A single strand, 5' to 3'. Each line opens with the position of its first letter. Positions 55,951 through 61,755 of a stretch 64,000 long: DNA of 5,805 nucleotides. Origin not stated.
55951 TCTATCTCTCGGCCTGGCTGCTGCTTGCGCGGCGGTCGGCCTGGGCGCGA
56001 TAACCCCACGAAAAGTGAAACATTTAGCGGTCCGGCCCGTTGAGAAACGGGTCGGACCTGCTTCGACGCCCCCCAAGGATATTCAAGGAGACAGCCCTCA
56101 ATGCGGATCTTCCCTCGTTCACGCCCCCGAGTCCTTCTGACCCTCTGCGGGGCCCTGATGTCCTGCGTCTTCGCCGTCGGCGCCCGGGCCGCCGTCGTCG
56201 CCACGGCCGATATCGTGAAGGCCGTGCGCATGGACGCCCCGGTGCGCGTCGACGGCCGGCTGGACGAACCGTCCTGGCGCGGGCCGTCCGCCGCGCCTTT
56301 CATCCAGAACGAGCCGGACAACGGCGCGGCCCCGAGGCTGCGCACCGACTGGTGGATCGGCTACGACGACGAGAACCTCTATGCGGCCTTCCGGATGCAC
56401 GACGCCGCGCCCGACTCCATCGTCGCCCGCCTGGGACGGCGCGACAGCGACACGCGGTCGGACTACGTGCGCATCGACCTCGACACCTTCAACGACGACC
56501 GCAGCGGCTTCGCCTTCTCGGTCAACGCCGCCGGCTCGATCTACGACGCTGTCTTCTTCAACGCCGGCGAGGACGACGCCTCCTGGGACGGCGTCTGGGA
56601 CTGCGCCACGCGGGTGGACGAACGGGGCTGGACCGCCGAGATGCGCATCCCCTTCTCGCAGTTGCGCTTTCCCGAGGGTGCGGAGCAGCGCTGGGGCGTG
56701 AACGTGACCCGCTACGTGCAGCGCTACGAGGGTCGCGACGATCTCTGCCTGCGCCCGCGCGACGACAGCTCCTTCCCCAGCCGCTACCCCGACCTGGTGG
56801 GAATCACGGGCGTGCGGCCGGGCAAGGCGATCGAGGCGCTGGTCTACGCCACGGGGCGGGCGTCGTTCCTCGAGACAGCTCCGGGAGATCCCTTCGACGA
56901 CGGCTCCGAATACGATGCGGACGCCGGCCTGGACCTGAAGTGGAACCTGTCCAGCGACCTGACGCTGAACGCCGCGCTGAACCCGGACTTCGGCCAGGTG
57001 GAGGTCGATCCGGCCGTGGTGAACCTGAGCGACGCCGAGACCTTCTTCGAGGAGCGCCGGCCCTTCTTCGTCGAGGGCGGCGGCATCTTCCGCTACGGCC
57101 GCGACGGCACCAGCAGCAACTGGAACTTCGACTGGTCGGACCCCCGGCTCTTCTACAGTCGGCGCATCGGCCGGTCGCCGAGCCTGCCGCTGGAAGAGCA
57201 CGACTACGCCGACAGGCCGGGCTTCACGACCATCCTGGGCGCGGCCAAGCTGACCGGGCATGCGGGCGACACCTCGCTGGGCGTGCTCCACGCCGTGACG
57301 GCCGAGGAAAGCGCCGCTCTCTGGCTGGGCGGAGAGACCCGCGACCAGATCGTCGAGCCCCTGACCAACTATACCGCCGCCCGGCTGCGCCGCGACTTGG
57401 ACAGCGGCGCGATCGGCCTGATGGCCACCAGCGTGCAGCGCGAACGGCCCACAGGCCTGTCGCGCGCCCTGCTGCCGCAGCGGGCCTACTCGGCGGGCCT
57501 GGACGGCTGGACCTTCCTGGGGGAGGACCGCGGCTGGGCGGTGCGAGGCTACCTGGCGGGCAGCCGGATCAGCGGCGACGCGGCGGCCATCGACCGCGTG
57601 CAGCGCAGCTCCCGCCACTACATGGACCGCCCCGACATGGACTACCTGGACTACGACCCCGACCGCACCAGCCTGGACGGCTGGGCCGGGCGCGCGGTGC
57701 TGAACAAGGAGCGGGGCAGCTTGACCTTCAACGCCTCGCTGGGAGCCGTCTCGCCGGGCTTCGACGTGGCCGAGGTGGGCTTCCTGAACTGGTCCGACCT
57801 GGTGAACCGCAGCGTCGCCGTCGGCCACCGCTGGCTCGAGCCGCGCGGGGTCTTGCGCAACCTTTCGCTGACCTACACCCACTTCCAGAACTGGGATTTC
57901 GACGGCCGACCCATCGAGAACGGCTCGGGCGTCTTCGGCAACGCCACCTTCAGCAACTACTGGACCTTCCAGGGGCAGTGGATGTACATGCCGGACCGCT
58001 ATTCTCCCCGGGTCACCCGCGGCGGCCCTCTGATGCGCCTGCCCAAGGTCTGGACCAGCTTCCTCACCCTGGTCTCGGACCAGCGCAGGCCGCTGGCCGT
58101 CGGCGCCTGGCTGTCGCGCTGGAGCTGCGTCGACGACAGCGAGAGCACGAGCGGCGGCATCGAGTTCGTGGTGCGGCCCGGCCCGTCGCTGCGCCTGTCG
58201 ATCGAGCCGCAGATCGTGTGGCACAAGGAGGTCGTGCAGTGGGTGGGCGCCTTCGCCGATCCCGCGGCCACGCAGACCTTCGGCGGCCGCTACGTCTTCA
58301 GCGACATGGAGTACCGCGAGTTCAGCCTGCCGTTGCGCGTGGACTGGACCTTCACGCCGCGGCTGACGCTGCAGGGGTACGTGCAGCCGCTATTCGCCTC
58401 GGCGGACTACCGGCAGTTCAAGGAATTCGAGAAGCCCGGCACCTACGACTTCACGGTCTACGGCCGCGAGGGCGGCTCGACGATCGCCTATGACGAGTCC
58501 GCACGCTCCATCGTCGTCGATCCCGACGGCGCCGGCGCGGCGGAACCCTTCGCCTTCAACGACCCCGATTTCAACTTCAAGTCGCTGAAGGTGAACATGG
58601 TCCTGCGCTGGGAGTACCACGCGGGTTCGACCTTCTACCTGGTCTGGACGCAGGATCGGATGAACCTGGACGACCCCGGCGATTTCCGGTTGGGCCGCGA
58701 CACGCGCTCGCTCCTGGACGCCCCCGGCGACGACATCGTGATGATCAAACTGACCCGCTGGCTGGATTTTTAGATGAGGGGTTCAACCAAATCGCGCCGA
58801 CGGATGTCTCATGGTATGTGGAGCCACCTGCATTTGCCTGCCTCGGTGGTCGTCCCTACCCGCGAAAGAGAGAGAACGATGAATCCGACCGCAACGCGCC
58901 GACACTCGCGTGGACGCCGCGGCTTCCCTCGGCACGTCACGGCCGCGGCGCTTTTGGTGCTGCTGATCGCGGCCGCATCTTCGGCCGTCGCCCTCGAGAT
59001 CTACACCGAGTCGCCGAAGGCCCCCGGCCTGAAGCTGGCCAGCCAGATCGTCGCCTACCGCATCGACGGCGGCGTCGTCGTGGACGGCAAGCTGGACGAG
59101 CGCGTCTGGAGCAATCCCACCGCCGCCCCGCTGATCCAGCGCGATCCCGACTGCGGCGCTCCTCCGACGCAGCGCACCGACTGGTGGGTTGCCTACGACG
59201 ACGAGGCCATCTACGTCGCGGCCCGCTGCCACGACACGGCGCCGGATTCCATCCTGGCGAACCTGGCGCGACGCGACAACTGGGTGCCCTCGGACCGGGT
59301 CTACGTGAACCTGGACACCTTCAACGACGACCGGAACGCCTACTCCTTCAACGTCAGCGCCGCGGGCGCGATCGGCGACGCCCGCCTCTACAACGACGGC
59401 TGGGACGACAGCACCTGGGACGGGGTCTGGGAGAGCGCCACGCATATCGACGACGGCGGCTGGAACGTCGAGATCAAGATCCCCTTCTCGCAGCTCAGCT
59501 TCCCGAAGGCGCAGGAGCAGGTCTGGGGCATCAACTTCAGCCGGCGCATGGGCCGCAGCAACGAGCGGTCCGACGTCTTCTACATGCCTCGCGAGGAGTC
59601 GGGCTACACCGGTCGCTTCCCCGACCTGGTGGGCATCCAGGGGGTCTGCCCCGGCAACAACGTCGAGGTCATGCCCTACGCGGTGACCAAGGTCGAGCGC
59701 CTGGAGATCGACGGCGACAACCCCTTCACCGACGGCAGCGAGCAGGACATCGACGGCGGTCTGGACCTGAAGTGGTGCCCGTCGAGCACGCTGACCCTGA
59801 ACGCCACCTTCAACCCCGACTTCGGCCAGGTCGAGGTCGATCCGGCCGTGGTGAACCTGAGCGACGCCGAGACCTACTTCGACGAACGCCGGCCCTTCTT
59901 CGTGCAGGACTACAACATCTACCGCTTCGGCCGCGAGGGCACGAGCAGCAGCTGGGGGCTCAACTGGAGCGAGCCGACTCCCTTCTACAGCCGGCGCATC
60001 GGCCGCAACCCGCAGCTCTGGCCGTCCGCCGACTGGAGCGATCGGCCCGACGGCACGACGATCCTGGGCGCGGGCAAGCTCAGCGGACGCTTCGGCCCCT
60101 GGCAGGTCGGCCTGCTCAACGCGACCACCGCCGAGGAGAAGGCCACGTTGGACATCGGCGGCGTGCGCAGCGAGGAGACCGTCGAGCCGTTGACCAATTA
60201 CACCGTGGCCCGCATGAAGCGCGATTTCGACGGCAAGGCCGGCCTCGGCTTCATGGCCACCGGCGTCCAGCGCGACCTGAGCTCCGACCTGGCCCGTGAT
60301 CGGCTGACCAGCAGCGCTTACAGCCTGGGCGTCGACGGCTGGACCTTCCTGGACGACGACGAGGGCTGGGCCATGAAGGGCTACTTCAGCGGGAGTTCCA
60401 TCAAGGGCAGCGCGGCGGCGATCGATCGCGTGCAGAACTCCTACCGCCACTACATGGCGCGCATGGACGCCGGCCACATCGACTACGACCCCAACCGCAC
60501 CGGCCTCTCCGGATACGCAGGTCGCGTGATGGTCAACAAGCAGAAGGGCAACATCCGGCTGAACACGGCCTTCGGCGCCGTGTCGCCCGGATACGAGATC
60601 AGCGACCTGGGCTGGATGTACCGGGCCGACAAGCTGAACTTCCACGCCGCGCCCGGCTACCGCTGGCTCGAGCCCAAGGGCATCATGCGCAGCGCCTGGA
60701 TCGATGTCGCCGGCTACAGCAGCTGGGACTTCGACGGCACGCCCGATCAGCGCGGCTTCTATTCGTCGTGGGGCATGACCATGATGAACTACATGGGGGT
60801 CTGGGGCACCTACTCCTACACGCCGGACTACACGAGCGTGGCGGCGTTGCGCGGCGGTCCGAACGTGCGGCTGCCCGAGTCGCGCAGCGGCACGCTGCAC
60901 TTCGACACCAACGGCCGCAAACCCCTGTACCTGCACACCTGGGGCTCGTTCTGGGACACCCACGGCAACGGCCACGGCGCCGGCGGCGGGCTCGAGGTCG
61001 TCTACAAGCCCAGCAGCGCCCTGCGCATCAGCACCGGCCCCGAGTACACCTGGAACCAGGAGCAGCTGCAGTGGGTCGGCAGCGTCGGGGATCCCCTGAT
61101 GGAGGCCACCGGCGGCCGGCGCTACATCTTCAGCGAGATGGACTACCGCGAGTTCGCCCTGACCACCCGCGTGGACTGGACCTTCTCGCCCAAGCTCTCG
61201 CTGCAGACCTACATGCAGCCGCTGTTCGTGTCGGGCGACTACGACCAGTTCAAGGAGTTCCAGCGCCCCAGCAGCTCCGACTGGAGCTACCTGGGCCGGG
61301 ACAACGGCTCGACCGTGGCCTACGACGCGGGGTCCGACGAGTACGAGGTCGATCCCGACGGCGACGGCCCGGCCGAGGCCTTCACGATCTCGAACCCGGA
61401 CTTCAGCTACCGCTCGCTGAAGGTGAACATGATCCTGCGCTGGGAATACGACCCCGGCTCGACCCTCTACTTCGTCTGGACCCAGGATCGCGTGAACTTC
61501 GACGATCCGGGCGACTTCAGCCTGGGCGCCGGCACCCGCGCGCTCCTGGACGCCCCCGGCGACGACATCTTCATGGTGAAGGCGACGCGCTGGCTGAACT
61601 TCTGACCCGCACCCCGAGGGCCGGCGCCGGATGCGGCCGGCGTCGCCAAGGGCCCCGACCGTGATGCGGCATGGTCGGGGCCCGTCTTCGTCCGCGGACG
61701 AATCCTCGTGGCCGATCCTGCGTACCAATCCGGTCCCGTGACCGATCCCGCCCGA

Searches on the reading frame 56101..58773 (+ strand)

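Call 102: search_protein_families(library=pfam, proteins=[window:56101-58773:+], max_evalue=0.0001)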
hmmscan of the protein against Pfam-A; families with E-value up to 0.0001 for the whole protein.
window:56101-58773:+ (890 aa): 1 family
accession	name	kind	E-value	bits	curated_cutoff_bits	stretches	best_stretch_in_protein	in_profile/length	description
PF19313.5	DUF5916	-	5.1e-51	174.5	22.6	1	266-890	19-565/572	Domain of unknown function (DUF5916)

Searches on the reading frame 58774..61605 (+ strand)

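Call 102: search_protein_families(library=pfam, proteins=[window:58774-61605:+], max_evalue=0.0001)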
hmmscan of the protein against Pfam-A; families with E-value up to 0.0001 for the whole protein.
window:58774-61605:+ (943 aa): 2 families
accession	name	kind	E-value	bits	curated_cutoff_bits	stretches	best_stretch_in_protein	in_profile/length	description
PF19313.5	DUF5916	-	5.4e-53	181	22.6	1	299-941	7-563/572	Domain of unknown function (DUF5916)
PF06452.16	CBM9_1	-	1.4e-08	35.3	23.4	1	103-255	1-146/185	Carbohydrate family 9 binding domain-like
